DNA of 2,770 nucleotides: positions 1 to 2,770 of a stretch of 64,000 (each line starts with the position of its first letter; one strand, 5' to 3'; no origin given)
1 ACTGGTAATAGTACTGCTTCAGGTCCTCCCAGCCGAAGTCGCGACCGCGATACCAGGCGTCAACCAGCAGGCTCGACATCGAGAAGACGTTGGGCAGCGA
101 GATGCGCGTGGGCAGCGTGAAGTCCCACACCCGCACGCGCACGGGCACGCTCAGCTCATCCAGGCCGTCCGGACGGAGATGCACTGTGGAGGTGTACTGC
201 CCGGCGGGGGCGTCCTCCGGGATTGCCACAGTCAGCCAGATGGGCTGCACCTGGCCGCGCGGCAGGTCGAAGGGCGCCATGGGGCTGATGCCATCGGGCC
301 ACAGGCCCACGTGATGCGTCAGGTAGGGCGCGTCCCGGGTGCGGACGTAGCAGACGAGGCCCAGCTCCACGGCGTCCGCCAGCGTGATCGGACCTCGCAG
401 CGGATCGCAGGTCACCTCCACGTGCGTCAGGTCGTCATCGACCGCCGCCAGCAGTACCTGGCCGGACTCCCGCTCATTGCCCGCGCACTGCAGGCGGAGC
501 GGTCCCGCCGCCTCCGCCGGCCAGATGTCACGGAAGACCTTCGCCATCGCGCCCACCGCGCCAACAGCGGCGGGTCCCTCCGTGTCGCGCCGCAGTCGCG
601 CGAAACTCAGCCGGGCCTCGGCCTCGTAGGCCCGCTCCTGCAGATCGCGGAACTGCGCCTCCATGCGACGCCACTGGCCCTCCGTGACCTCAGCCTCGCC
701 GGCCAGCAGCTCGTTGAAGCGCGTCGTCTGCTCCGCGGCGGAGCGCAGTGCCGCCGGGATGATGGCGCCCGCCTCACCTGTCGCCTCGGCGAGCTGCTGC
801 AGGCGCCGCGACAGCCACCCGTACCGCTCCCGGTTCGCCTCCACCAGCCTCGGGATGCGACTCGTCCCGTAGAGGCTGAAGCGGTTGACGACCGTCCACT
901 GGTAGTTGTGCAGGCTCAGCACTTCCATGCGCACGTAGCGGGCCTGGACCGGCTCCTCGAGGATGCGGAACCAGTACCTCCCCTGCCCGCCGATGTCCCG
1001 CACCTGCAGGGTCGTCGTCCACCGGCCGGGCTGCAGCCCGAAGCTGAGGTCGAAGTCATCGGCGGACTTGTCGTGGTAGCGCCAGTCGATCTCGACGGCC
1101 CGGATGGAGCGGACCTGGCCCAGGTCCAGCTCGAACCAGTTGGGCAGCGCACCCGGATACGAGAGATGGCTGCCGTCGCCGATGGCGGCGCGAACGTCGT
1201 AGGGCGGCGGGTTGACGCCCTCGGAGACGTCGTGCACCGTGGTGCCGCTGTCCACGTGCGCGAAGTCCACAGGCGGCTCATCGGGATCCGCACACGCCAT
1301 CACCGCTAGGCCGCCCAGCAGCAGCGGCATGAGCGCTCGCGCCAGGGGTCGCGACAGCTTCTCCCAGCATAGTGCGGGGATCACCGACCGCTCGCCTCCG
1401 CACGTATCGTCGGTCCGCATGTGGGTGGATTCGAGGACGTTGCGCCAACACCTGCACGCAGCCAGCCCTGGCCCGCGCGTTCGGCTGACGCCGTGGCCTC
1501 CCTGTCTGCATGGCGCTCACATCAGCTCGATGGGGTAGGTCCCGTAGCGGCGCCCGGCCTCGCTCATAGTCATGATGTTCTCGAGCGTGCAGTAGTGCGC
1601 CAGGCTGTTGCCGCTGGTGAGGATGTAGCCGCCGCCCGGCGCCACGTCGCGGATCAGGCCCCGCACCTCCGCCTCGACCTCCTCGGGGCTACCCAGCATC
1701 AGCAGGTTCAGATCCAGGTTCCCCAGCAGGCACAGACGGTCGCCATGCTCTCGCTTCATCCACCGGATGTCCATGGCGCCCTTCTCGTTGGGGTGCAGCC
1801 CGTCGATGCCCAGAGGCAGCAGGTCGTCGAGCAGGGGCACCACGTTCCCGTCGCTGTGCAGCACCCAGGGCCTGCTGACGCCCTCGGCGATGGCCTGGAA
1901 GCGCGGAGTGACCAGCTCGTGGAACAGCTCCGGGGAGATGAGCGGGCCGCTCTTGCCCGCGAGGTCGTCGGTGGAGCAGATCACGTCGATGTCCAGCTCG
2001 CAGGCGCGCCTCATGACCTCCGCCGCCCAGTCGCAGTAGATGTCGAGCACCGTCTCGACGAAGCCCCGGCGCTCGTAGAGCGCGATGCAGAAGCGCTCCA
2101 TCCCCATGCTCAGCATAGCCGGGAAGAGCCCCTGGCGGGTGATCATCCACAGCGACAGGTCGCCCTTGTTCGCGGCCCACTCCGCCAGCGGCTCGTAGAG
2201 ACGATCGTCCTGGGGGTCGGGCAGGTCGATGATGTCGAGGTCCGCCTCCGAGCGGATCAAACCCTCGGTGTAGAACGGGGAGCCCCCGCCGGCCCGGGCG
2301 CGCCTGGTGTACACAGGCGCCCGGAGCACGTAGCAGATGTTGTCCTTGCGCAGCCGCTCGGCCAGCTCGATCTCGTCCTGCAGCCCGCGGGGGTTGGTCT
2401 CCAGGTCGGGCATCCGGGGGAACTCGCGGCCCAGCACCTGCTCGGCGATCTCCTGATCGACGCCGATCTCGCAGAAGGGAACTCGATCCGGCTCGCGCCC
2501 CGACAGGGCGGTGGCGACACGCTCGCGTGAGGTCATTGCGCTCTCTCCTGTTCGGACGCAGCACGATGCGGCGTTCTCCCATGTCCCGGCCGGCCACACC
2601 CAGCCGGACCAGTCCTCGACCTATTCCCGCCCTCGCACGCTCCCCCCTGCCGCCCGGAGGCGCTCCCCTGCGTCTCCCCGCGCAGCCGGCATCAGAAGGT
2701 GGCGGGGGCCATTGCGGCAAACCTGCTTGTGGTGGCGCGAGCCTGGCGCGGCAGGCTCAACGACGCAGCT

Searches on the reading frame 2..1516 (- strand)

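Call 10: search_protein_families(library=pfam, proteins=[window:2-1516:-], max_evalue=0.0001)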
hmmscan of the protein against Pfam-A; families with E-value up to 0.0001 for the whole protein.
window:2-1516:- (505 aa): 4 families
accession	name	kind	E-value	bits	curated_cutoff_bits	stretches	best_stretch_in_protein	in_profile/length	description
PF00754.31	F5_F8_type_C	-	7.2e-10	39.5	28.2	1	119-206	28-120/127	F5/8 type C domain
PF22680.2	Glyco_hydro_123_N_2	-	7.7e-10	39.2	27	1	347-447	30-140/142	Glycoside hydrolase 123 N-terminal domain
PF22633.2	F5_F8_type_C_2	-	6.5e-09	36.7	27.8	1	122-197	16-91/91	NedA-like, galactose-binding domain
PF19543.5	GH123_N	-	2.6e-06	26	22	1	415-465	257-307/969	Glycoside hydrolase 123, N-terminal domain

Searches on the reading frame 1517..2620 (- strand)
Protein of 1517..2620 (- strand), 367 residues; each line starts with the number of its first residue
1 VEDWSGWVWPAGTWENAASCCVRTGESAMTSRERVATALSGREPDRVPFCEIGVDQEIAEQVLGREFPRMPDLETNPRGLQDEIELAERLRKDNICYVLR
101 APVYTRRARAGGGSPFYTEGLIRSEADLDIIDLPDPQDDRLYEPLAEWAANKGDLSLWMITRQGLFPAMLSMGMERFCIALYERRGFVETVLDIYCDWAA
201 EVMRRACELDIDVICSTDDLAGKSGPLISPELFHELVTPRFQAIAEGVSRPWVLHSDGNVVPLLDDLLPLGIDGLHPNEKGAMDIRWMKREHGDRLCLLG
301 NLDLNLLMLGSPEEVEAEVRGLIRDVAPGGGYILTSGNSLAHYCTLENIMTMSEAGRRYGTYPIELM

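Call 10: search_protein_families(library=pfam, proteins=[window:1517-2620:-], max_evalue=0.0001)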
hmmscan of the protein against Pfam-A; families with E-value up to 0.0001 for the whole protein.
window:1517-2620:- (367 aa): 1 family
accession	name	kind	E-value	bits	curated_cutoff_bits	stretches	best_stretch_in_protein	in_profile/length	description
PF01208.23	URO-D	-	1.4e-27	97.1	23.9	1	171-359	159-346/346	Uroporphyrinogen decarboxylase (URO-D)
